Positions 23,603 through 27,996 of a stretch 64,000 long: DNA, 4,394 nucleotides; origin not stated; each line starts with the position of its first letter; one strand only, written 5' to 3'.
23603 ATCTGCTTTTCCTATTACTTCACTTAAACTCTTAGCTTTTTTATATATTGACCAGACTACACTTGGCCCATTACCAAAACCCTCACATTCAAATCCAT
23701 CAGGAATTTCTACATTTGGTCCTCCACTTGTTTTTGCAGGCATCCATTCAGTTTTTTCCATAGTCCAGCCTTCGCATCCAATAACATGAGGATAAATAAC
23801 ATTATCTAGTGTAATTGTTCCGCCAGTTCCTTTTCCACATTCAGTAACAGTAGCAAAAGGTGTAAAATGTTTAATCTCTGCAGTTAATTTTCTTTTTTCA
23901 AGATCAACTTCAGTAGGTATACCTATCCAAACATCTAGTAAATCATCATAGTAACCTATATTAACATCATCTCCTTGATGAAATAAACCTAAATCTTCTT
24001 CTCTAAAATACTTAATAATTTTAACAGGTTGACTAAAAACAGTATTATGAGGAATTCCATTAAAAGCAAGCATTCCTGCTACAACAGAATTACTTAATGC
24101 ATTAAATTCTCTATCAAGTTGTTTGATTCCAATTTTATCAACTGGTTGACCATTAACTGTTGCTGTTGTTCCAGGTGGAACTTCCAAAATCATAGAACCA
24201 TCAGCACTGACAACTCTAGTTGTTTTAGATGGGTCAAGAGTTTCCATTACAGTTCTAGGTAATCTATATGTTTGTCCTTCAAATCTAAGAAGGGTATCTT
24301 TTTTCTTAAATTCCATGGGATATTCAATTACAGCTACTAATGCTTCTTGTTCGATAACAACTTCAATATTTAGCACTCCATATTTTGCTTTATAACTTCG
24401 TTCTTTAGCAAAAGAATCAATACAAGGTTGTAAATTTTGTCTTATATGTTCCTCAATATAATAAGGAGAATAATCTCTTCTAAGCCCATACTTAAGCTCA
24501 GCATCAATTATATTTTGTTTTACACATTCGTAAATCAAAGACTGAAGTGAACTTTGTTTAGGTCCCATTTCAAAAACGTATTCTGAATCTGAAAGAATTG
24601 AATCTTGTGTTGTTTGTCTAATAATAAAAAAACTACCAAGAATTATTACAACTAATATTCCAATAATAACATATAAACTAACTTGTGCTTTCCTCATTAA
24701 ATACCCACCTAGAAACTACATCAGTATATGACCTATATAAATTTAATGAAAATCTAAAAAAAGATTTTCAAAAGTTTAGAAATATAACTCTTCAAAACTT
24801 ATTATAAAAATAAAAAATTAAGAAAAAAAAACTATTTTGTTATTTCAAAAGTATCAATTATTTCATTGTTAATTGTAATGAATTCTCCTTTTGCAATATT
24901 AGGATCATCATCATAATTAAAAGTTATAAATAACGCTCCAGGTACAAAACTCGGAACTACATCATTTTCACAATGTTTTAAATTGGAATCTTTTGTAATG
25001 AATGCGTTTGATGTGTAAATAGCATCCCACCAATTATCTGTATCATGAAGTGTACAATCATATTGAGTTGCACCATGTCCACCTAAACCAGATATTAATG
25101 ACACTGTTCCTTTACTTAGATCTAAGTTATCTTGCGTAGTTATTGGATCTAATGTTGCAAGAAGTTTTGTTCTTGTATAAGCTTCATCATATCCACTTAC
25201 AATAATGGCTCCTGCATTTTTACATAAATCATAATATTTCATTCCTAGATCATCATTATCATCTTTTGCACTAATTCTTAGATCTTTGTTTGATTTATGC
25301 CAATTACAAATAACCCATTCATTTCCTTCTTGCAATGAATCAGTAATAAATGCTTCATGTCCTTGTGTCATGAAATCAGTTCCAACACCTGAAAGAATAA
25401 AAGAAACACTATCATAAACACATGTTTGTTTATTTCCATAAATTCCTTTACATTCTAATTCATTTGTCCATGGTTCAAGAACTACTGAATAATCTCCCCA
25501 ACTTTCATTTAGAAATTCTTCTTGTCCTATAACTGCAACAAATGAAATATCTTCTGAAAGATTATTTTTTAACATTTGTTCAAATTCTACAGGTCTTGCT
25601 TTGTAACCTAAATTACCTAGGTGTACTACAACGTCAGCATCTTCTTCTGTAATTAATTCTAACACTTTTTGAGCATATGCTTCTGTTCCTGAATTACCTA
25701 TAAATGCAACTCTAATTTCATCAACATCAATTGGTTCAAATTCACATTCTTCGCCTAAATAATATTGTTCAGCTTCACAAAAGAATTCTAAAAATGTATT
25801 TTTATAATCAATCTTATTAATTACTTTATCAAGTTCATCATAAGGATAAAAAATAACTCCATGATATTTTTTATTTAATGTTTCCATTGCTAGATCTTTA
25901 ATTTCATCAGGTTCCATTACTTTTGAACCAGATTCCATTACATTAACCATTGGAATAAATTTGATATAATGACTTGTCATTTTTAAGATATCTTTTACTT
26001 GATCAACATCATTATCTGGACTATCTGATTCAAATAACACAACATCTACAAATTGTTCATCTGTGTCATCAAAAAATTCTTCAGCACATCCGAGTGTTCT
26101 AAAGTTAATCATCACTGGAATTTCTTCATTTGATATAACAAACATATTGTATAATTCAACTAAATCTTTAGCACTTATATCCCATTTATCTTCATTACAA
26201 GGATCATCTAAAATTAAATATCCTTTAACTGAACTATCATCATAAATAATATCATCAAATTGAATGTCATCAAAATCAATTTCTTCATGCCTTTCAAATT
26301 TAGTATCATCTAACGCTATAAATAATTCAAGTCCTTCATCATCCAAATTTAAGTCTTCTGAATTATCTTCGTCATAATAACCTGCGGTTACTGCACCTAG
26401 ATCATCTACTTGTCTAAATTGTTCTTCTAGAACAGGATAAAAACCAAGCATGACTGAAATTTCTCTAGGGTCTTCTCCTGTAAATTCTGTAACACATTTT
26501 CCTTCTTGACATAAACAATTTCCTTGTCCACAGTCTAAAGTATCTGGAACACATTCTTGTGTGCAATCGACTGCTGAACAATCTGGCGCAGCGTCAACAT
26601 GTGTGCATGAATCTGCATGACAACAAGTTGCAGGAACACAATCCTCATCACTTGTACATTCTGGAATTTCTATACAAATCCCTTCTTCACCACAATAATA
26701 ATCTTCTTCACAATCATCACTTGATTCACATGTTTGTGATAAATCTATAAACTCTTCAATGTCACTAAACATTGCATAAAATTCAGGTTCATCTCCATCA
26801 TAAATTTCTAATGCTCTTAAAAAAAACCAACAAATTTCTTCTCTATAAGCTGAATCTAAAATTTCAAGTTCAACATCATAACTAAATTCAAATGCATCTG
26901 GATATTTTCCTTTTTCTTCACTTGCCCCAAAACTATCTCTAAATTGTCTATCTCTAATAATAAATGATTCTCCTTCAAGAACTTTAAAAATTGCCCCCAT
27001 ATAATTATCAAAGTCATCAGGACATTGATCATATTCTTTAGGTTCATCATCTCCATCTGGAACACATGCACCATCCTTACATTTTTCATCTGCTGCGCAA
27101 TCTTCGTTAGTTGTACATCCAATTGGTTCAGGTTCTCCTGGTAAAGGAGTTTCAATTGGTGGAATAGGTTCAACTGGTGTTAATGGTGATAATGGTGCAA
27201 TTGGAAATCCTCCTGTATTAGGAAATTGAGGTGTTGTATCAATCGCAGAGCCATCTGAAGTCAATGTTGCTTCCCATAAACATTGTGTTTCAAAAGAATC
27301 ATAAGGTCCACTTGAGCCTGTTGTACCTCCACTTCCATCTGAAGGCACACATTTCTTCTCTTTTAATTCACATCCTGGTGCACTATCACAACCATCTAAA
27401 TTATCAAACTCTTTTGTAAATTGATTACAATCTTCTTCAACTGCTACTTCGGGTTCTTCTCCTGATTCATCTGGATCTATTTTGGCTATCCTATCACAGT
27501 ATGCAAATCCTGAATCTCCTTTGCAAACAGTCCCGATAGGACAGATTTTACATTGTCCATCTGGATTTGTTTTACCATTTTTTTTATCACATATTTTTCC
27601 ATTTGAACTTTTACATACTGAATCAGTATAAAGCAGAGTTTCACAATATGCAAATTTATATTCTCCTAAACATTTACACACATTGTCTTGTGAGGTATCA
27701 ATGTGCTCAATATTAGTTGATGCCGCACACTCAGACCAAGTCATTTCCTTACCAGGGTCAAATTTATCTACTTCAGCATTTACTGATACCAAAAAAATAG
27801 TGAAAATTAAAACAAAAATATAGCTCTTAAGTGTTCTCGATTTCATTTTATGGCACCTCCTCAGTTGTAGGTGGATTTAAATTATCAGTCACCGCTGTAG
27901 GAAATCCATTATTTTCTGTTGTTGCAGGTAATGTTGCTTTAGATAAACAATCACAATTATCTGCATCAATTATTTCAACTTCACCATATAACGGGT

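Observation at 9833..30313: Candidate novel surface system: type IV pilus-like module joined to a 16-kb string of four giant cysteine-rich proteins, an MBL-LOG enzyme and a membrane-bound regulator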

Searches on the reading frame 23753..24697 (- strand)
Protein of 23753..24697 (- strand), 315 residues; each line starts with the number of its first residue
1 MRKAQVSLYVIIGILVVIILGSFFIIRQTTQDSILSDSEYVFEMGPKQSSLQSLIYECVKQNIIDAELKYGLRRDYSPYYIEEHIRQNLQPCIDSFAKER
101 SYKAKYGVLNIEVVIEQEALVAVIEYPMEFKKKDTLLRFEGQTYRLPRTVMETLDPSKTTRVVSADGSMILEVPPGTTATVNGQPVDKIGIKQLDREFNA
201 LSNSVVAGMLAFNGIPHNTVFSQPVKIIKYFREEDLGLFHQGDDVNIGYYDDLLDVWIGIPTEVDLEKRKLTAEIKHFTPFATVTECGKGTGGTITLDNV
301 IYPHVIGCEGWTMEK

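Call 60: predict_structure(alignment_id=A3)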
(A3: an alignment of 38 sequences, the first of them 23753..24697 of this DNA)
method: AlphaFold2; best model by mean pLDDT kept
length: 315 residues; sequences in the alignment: 38
mean_pLDDT: 87.4   pTM: 0.74
mean pLDDT of the five models: 87.4, 87.3, 86.4, 86.1, 85.7
residues with pLDDT >= 90: 224; 70-90: 42; 50-70: 24; < 50: 25
segments of 3 or more residues with pLDDT < 50: 291-315
pLDDT, mean of each block of 10 residues (from residue 1): 81 95 85 57 76 94 97 97 98 93 96 97 97 93 97 98 97 98 98 93 88 97 98 83 84 90 94 96 78 46 42 41
secondary structure, 60 per line:
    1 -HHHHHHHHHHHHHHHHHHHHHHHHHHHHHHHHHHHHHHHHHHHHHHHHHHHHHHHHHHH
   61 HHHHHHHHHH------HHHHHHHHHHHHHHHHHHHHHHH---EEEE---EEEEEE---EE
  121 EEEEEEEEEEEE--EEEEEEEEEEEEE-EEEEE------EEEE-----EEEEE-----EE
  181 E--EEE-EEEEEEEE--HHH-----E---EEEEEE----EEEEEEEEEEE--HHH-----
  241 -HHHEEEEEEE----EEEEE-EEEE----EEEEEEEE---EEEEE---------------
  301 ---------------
elements in order: H2-70 H77-99 E103-106 E110-115 E119-132 E135-147 E149-153 E160-163 E169-173 E179-181 E184-186 E188-195 E210-215 E220-230 E245-251 E256-260 E262-265 E270-277 E281-285

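Call 66: fold_search(model_id=the predicted structure, library=pdb)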
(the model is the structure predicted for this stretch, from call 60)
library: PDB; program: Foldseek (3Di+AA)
matches with E <= 10: 881; with E <= 0.001: 3
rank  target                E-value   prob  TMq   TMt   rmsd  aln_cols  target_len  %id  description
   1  3kbu_D                3.2e-04  1.00  0.31  0.58   5.3       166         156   14  Crystal structure of the ankyrin binding domain of human erythroid beta spectrin (repeats 13-15) in complex with the s (released 2010-02-02)
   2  4d8o                  4.7e-04  1.00  0.31  0.20  10.9       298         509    8  Crystal Structure of the ankyrin-B ZU5-ZU5-UPA-DD tandem (released 2012-03-28)
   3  9fqr_Hn               7.4e-04  0.72  0.17  0.10  22.9       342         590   11  96-nm repeat of axonemal doublet microtubules from bovine sperm (released 2025-03-26)
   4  3kbu_C                1.1e-03  1.00  0.32  0.61   4.0       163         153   12  Crystal structure of the ankyrin binding domain of human erythroid beta spectrin (repeats 13-15) in complex with the s (released 2010-02-02)
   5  3f59_A                2.0e-03  1.00  0.30  0.57   4.6       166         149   11  Crystal structure of ZU5-ANK, the spectrin binding region of human erythroid ankyrin (released 2009-02-24)
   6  3f59_D                3.2e-03  1.00  0.30  0.57   5.0       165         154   11  Crystal structure of ZU5-ANK, the spectrin binding region of human erythroid ankyrin (released 2009-02-24)
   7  3ud2_B                7.0e-03  0.99  0.31  0.30  11.5       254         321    7  Crystal structure of Selenomethionine ZU5A-ZU5B protein domains of human erythrocyte ankyrin (released 2012-02-22)
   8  3ud1_A                1.0e-02  1.00  0.32  0.32   5.1       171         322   13  Crystal structure of ZU5A-ZU5B domains of human erythrocyte ankyrin (released 2012-02-22)
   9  6m3q_E                1.2e-02  0.99  0.31  0.22  11.6       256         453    6  Crystal structure of AnkB/beta4-spectrin complex (released 2020-05-13)
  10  3ud2_A                1.2e-02  0.97  0.31  0.30  10.9       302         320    7  Crystal structure of Selenomethionine ZU5A-ZU5B protein domains of human erythrocyte ankyrin (released 2012-02-22)
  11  6m3p_E                2.0e-02  0.99  0.30  0.23   5.1       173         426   14  Crystal structure of AnkG/beta2-spectrin complex (released 2020-05-13)
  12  6m3p_C                2.3e-02  0.99  0.30  0.23   5.2       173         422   14  Crystal structure of AnkG/beta2-spectrin complex (released 2020-05-13)
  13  6m3r_E                2.9e-02  0.91  0.29  0.22  12.3       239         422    7  Crystal structure of AnkG/beta4-spectrin complex (released 2020-05-13)
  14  8f3n                  3.6e-02  0.09  0.09  0.05  18.5       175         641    8  Crystal structure of Penicillin Binding Protein 5 (PBP5) T485A variant with S466 insertion penicillin bound form from En (released 2023-07-05)
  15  4bl2_A                3.8e-02  0.11  0.13  0.08  22.1       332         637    9  Crystal structure of PBP2a clinical mutant E150K from MRSA (released 2014-05-21)
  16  3f59_B                4.0e-02  0.99  0.30  0.57   4.7       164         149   12  Crystal structure of ZU5-ANK, the spectrin binding region of human erythroid ankyrin (released 2009-02-24)
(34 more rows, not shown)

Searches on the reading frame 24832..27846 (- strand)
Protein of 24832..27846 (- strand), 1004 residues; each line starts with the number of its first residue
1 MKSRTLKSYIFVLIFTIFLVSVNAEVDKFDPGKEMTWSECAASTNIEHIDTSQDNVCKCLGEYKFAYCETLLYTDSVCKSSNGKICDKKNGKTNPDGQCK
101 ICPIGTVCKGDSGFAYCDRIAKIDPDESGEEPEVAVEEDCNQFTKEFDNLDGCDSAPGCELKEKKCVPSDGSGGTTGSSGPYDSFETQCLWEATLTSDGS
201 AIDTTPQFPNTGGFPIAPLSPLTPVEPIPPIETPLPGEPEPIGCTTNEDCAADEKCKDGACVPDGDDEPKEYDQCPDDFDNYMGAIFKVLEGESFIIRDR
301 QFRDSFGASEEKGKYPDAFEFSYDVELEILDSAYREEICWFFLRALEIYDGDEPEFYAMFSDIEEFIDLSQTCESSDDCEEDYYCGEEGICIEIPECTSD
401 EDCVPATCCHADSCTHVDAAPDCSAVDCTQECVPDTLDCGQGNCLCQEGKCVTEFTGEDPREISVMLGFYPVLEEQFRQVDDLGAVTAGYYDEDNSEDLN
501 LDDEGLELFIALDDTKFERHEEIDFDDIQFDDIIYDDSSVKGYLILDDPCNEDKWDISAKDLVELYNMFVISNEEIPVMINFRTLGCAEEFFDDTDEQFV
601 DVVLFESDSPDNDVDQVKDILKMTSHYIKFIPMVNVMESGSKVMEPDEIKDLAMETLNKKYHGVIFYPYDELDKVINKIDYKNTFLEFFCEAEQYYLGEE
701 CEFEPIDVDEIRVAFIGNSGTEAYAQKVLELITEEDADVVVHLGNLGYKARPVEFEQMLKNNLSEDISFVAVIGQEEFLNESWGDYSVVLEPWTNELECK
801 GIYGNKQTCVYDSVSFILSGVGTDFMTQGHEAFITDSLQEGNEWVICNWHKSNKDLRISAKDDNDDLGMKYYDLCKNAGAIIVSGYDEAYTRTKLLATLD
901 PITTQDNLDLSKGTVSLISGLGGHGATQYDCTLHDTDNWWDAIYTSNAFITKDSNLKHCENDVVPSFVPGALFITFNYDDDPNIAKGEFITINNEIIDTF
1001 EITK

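Call 4: search_protein_families(library=pfam, proteins=[window:24832-27846:-], max_evalue=0.1)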
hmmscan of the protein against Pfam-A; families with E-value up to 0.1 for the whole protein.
window:24832-27846:- (1004 aa): 2 families
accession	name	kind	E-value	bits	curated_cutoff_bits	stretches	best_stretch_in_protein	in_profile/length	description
PF00149.33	Metallophos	-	0.012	16.4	21.5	1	723-860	16-162/191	Calcineurin-like phosphoesterase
PF23416.1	DUF7107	-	0.042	14.6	24.6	1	238-262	23-47/48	Domain of unknown function (DUF7107)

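Call 22: search_protein_families(library=ncbifam, proteins=[window:24832-27846:-], max_evalue=0.1)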
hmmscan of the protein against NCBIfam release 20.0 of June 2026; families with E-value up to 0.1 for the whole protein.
window:24832-27846:- (1004 aa): 0 families

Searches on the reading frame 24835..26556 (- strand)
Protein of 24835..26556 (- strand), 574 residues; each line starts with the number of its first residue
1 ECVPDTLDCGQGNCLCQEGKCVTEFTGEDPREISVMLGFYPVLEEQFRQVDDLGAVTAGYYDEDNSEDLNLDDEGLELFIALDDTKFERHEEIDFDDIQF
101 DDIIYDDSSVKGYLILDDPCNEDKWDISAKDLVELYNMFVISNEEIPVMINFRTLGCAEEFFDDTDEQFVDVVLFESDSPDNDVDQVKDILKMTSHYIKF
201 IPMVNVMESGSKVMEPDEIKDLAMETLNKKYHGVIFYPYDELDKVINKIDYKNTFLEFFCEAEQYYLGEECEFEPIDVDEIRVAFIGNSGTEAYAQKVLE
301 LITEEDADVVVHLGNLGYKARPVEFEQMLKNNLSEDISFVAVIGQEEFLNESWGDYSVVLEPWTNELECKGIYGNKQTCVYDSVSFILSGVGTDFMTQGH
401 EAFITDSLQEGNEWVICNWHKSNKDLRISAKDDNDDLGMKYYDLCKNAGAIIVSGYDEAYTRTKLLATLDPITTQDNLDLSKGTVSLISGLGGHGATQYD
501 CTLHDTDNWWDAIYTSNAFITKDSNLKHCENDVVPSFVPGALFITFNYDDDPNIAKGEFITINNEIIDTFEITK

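Call 53: search_solved_structures(query=A5, max_evalue=10)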
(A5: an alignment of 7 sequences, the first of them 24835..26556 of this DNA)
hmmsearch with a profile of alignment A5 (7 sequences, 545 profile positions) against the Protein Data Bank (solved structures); distinct sequences matched with E-value up to 10: 0.

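Call 87: search_protein_families(library=pfam, alignment_id=A5, max_evalue=0.1)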
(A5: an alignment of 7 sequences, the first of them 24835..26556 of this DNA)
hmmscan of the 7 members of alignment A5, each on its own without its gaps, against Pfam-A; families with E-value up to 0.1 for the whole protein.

A. member 1, window:24835-26556:- (574 aa): 1 family
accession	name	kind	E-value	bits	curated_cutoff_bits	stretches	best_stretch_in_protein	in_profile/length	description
PF00149.33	Metallophos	-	0.0039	18.1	21.5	1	292-431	15-163/191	Calcineurin-like phosphoesterase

B. families by the number of members that match (of 7 scanned): 4 families
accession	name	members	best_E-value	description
PF00149.33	Metallophos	2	0.00014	Calcineurin-like phosphoesterase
PF03284.19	PHZA_PHZB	2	0.019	Phenazine biosynthesis protein A/B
PF15541.11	Ntox4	1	0.087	Bacterial toxin 4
PF12850.12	Metallophos_2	1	0.099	Calcineurin-like phosphoesterase superfamily domain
